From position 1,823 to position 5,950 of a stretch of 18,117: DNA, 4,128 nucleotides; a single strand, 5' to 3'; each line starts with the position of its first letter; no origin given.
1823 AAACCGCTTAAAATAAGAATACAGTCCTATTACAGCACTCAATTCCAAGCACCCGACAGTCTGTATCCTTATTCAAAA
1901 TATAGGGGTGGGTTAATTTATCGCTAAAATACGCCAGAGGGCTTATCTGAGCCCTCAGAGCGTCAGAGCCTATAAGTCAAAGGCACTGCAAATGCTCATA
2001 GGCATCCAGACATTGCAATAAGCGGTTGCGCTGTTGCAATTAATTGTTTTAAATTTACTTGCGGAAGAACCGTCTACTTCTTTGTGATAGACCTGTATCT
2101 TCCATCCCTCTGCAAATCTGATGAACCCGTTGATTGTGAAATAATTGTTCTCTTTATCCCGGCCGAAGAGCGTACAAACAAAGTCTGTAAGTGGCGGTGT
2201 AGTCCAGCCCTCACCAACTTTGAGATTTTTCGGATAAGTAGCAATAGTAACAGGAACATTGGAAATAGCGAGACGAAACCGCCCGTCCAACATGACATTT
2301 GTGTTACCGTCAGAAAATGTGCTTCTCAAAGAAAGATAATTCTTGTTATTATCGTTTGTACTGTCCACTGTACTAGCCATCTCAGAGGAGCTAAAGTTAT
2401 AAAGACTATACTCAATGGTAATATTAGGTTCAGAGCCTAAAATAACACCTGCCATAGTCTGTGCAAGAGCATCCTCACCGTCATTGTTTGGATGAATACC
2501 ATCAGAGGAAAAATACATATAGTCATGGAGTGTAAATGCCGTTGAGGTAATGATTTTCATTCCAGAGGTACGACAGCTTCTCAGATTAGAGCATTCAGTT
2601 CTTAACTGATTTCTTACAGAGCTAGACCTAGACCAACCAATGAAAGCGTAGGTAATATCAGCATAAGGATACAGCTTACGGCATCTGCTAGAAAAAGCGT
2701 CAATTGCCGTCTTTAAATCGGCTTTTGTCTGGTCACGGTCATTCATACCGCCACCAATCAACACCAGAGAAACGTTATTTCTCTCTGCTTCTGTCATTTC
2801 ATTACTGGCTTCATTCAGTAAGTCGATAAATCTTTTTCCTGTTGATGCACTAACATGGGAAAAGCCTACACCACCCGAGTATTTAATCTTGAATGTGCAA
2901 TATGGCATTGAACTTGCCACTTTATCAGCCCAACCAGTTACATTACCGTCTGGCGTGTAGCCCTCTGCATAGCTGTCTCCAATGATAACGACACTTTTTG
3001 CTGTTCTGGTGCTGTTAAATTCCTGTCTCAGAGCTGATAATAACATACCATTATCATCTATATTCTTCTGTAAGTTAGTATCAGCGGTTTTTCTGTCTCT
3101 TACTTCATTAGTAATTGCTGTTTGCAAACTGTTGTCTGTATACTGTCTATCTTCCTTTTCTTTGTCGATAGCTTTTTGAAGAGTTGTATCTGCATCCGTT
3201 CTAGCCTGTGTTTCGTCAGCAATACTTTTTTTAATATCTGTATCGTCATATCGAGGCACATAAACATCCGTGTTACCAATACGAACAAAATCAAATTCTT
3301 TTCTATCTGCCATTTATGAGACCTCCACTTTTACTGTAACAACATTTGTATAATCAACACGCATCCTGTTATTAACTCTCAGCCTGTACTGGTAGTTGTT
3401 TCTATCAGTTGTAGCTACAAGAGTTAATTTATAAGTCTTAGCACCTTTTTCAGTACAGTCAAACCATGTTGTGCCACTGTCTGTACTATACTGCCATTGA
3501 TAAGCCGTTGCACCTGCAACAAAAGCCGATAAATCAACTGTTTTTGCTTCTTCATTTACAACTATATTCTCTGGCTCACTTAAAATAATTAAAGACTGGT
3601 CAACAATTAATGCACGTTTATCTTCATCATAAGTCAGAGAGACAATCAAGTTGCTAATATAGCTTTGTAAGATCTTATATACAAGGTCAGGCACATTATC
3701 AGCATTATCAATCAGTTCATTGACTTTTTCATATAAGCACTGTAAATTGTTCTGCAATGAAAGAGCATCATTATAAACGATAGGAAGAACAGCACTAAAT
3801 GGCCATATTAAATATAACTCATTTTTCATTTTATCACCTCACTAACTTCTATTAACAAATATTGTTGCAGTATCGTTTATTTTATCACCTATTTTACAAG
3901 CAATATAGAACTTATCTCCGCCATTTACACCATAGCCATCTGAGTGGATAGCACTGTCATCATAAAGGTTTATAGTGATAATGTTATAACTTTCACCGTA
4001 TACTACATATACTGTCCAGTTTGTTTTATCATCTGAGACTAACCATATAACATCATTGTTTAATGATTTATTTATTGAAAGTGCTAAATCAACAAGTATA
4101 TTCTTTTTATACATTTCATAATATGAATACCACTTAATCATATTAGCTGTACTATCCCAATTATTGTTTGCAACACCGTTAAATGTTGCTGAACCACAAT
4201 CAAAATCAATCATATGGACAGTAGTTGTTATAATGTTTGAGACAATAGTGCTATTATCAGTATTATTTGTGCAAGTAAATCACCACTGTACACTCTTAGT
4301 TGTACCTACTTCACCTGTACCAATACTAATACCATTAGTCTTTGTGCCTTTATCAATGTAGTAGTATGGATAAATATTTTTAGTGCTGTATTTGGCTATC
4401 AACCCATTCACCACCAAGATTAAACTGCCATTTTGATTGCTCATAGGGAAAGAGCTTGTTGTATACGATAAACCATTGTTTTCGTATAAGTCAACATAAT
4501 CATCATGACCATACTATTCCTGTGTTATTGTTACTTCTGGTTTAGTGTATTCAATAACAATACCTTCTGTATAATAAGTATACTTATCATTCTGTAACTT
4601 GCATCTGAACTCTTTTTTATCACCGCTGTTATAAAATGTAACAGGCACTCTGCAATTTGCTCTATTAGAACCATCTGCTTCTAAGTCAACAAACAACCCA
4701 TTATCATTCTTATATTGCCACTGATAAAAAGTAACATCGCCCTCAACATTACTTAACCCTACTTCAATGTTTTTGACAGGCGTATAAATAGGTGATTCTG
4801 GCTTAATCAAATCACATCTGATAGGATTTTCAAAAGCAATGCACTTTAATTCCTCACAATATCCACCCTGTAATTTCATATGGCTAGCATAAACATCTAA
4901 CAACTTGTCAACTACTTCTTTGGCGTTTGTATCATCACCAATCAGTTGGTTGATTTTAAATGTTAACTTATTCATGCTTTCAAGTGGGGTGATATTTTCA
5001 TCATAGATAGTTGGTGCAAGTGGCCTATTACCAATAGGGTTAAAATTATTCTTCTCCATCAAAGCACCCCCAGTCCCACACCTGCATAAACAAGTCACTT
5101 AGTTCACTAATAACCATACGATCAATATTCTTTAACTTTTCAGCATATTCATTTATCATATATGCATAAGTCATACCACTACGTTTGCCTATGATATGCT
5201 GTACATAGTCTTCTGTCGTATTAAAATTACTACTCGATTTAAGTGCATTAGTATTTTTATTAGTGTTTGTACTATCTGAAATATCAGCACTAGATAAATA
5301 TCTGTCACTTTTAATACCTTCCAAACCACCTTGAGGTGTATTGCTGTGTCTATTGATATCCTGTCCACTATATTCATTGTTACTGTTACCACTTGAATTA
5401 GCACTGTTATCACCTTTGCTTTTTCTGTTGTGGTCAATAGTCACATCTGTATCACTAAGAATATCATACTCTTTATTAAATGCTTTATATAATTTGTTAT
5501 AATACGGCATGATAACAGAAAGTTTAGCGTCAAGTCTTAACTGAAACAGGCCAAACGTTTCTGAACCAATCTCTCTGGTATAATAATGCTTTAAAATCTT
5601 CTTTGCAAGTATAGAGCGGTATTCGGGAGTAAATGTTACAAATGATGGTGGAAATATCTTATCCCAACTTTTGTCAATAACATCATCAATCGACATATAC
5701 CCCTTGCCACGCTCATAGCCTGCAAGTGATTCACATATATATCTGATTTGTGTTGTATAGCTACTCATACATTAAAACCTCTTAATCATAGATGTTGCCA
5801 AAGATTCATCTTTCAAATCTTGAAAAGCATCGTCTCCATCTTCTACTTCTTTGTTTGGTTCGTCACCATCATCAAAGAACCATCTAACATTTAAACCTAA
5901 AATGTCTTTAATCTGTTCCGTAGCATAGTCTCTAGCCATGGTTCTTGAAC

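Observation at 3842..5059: Receptor-binding-type tail fibre gene interrupted by in-frame TAG and TGA, with no ribosome-binding sites on the downstream pieces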

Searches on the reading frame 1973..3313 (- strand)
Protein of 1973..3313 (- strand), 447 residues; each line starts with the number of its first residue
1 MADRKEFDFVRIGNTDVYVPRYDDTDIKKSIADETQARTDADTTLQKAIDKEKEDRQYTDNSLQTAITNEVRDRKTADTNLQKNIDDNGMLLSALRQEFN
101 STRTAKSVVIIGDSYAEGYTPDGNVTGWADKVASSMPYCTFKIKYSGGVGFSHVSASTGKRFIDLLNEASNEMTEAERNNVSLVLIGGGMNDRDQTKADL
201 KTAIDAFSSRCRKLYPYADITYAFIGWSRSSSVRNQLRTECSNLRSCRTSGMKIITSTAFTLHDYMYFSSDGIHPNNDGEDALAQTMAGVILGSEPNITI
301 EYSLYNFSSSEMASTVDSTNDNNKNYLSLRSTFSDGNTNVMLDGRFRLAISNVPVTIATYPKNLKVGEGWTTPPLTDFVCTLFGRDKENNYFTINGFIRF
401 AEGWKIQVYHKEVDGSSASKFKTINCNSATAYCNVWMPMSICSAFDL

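Call 8: search_protein_families(library=pfam, proteins=[window:1973-3313:-], max_evalue=0.1)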
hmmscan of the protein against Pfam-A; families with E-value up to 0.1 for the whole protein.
window:1973-3313:- (447 aa): 2 families
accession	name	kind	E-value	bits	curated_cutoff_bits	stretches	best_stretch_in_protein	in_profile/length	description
PF13472.12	Lipase_GDSL_2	-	1.2e-06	29.6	32.9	1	111-280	2-176/178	GDSL-like Lipase/Acylhydrolase family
PF00657.28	Lipase_GDSL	-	3.1e-06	27.9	23.6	1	108-285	1-206/208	GDSL-like Lipase/Acylhydrolase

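Call 29: search_protein_families(library=phrogs, proteins=[window:1973-3313:-], max_evalue=0.01)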
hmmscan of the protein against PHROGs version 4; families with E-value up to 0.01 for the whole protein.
window:1973-3313:- (447 aa): 1 family
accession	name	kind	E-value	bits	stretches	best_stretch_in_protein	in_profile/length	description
phrog_31573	-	unknown function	7.1e-21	75.9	1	102-295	49-248/382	-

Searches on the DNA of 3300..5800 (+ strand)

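Call 4: search_dna_similar(query=window:3300-5800:+, collection=phages, mode=near, max_rows=30)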
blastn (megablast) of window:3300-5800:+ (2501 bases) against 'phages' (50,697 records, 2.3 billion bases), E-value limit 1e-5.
No match.

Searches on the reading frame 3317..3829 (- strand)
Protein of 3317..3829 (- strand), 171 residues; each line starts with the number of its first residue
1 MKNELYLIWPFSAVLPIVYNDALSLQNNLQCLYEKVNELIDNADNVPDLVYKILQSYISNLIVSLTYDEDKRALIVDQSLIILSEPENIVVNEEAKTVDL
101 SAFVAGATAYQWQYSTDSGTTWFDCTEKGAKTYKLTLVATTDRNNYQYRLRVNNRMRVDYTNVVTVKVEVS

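Call 8: search_protein_families(library=pfam, proteins=[window:3317-3829:-], max_evalue=0.1)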
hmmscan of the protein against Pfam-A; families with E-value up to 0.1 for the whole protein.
window:3317-3829:- (171 aa): 1 family
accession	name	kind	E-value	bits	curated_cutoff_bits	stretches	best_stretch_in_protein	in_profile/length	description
PF10224.14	DUF2205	-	0.023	15.2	26.7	1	20-62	23-64/75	Short coiled-coil protein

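Call 29: search_protein_families(library=phrogs, proteins=[window:3317-3829:-], max_evalue=0.01)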
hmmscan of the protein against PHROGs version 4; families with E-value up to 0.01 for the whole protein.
window:3317-3829:- (171 aa): 7 families
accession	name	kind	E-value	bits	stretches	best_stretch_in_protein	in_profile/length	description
phrog_4971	-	tail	4.5e-07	30.5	1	59-166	168-277/283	major tail protein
phrog_19936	-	unknown function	5.7e-05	23.7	1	101-166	50-111/224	-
phrog_27200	-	unknown function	0.00012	20.6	1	74-168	1203-1305/1832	-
phrog_613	-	head and packaging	0.00052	20.9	1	93-154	125-199/218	head protein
phrog_25852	-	head and packaging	0.00079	19.2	1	80-155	406-483/532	virion structural protein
phrog_3995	-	tail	0.0018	18.6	1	78-169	123-206/294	tail protein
phrog_26795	-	unknown function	0.0032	16.9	1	111-155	342-387/728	-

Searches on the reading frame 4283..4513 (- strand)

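Call 8: search_protein_families(library=pfam, proteins=[window:4283-4513:-], max_evalue=0.1)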
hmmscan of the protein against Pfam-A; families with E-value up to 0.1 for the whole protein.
window:4283-4513:- (77 aa): 1 family
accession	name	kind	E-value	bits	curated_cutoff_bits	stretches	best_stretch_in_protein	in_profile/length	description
PF13522.11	GATase_6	-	0.074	13.5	27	1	16-43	25-51/130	Glutamine amidotransferase domain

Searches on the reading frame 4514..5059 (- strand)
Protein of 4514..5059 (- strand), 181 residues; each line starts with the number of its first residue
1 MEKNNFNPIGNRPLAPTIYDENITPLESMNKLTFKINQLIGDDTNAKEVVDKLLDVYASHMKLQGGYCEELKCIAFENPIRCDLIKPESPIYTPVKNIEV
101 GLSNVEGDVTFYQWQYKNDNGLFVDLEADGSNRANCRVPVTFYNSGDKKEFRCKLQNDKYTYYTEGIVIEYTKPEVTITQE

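Call 8: search_protein_families(library=pfam, proteins=[window:4517-5059:-], max_evalue=0.1)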
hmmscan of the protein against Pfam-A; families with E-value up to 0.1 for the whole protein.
window:4517-5059:- (181 aa): 0 families

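Call 18: find_encoding_contigs(protein=window:4514-5059:-, flank=3000, max_places=10)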
Protein window:4514-5059:- (181 aa): 8 contigs read that carry it; 1 place shown.
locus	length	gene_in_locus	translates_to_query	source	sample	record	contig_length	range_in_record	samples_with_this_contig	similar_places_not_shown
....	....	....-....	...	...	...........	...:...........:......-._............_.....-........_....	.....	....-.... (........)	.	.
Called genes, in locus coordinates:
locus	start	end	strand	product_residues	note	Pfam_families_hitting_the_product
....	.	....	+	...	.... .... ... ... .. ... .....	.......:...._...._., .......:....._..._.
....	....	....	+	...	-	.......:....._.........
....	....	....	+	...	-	-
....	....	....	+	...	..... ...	-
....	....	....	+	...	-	-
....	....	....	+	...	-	-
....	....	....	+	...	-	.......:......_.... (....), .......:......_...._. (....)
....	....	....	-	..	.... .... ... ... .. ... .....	-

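Call 20: list_cluster_members(proteins=[window:4517-5059:-, window:3845-4213:-])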
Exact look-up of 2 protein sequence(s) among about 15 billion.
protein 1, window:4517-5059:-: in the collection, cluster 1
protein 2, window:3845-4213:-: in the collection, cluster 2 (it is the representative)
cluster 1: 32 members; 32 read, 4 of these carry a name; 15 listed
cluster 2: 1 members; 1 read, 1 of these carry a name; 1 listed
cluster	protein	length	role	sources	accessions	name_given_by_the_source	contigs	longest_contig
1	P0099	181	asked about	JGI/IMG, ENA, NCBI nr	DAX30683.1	hypothetical protein | MAG TPA: hypothetical protein [Bacteriophage sp.]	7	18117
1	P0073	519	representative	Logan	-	-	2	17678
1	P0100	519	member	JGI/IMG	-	hypothetical protein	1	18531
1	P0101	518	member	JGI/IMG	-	hypothetical protein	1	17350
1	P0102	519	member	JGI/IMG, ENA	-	hypothetical protein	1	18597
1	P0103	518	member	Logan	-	-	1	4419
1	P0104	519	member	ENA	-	-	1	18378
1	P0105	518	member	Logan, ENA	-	-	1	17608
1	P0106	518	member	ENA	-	-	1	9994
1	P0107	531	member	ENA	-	-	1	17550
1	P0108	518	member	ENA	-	-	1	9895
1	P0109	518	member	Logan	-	-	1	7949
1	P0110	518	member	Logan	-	-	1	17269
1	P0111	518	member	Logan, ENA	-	-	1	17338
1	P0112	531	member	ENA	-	-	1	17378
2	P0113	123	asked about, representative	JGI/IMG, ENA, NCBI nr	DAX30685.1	hypothetical protein | MAG TPA: hypothetical protein [Bacteriophage sp.]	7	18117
